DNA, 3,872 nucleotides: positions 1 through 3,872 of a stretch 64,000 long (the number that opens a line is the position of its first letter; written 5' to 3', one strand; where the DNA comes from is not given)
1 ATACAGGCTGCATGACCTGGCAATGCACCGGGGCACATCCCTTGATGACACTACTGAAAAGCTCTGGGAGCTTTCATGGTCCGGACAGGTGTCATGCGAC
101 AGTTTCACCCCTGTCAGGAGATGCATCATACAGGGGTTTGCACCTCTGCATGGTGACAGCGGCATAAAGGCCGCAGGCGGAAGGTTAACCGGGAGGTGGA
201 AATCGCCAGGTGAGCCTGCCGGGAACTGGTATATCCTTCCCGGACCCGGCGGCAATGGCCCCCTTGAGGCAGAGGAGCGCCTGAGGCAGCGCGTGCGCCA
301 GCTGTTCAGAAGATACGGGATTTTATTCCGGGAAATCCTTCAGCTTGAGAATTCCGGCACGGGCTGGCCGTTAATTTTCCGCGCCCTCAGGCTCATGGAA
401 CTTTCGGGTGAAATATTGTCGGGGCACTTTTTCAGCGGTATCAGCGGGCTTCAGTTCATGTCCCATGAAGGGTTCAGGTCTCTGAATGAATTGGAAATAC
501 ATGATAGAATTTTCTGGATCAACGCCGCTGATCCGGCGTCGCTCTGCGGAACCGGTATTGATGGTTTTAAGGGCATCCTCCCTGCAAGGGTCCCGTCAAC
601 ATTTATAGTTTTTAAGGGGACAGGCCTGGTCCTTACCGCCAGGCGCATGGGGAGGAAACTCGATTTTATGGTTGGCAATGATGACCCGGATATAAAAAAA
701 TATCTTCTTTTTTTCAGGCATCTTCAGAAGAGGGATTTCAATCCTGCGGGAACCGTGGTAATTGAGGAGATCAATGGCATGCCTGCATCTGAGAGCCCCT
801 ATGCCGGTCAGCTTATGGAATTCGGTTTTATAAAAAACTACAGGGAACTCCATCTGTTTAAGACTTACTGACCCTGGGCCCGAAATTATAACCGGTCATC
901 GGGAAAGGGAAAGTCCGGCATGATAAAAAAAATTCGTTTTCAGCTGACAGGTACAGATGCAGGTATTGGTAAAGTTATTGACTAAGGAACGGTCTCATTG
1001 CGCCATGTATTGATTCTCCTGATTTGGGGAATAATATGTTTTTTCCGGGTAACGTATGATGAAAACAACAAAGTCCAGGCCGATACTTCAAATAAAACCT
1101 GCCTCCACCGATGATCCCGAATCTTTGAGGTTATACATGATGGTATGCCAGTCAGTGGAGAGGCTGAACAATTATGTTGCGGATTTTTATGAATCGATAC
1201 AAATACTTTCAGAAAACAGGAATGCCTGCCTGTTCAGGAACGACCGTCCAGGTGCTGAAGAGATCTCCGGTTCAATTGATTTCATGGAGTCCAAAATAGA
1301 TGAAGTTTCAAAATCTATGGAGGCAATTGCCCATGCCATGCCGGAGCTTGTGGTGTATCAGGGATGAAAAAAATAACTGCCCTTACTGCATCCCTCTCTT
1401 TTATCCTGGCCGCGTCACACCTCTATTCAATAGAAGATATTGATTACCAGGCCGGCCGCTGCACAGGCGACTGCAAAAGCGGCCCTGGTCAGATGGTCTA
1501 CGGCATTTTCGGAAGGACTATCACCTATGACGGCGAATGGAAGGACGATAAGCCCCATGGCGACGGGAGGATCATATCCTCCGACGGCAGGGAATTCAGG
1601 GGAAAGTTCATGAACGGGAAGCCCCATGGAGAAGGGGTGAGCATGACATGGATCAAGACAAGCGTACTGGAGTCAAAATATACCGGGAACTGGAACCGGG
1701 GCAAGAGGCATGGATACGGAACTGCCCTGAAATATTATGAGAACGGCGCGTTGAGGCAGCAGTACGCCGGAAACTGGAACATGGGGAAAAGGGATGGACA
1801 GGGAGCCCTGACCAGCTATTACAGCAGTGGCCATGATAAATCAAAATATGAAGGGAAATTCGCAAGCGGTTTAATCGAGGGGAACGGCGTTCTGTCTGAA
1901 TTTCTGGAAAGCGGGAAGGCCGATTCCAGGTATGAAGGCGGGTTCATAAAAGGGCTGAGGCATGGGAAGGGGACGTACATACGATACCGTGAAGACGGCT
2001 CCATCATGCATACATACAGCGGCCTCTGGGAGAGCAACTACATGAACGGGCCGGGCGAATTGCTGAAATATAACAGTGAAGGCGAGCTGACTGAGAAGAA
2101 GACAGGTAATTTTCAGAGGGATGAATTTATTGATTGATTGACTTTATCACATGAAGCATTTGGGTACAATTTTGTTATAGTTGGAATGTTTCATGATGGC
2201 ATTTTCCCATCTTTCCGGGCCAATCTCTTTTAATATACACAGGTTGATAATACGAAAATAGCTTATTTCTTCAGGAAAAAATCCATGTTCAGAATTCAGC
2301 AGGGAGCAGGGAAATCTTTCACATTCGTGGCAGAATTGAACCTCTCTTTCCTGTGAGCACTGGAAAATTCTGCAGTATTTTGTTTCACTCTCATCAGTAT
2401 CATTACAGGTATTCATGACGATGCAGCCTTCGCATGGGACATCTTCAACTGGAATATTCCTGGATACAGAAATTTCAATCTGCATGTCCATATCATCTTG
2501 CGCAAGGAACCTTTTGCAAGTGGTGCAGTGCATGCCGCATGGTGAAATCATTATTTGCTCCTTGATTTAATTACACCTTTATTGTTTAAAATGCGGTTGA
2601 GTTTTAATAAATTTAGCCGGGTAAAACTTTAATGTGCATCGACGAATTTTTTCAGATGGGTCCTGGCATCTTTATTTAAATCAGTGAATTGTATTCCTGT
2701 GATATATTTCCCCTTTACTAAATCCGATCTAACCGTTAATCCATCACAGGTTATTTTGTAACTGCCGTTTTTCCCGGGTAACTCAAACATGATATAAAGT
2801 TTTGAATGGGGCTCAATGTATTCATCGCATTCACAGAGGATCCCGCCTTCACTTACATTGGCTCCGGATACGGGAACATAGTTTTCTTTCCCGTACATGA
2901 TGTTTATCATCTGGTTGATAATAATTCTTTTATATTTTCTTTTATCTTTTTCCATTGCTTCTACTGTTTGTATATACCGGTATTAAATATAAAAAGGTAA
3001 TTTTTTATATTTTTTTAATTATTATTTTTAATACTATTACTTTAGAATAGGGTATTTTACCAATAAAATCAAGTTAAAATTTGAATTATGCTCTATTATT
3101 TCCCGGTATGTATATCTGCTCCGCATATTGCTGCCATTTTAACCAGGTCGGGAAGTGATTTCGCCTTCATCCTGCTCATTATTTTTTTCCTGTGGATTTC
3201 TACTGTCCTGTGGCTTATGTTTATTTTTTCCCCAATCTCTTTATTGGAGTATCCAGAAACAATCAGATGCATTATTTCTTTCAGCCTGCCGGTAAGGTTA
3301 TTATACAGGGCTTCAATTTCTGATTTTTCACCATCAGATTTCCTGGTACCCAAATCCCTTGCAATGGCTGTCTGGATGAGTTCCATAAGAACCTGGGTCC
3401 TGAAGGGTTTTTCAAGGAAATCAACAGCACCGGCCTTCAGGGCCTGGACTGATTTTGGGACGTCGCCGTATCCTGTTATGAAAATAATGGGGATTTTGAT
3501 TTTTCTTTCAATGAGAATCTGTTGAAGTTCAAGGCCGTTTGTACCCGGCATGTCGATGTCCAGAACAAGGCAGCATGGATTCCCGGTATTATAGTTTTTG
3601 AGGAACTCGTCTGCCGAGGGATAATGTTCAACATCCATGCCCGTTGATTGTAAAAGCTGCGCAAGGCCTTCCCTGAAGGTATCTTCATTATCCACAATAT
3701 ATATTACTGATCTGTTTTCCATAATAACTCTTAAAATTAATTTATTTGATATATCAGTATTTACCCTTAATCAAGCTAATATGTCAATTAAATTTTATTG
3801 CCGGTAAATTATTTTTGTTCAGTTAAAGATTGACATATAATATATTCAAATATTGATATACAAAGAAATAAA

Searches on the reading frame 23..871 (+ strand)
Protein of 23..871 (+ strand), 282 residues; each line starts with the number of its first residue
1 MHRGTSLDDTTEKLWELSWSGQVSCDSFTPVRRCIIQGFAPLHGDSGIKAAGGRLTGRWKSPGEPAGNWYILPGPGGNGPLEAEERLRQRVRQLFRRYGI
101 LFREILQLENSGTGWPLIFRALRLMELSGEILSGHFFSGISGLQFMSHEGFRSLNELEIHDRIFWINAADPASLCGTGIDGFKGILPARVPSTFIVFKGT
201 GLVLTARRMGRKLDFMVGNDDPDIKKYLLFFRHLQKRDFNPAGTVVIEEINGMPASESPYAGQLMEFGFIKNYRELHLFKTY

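Call 64: search_protein_families(library=pfam, proteins=[window:23-871:+], max_evalue=0.0001)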
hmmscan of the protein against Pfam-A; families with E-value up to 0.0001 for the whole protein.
window:23-871:+ (282 aa): 1 family
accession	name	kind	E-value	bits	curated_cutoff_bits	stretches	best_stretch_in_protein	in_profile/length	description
PF23234.1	WH4_Lhr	-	1.8e-18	66.3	27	1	82-158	3-79/87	Large helicase-related protein, winged-helix domain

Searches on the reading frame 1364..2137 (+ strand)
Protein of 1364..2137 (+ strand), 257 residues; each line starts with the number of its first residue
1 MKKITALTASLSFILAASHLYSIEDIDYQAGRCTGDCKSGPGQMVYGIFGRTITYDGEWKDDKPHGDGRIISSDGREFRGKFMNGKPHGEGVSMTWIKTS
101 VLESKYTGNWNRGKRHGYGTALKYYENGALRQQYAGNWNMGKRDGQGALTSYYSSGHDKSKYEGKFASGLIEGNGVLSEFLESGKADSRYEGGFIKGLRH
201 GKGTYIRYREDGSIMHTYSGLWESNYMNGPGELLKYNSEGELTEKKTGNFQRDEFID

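Call 64: search_protein_families(library=pfam, proteins=[window:1364-2137:+], max_evalue=0.0001)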
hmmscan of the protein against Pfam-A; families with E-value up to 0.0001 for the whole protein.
window:1364-2137:+ (257 aa): 1 family
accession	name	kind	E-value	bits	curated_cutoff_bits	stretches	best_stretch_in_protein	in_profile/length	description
PF02493.26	MORN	-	1.6e-24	84.7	22.5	0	106-120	1-15/23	MORN repeat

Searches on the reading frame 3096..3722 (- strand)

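Call 64: search_protein_families(library=pfam, proteins=[window:3096-3722:-], max_evalue=0.0001)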
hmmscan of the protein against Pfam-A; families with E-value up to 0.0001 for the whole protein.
window:3096-3722:- (208 aa): 2 families
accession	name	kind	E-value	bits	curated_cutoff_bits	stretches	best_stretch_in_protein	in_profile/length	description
PF00072.30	Response_reg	-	3.9e-27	95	30.2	1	7-116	1-110/111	Response regulator receiver domain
PF00196.25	GerE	-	4.8e-18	65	23.5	1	142-197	2-57/57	Bacterial regulatory proteins, luxR family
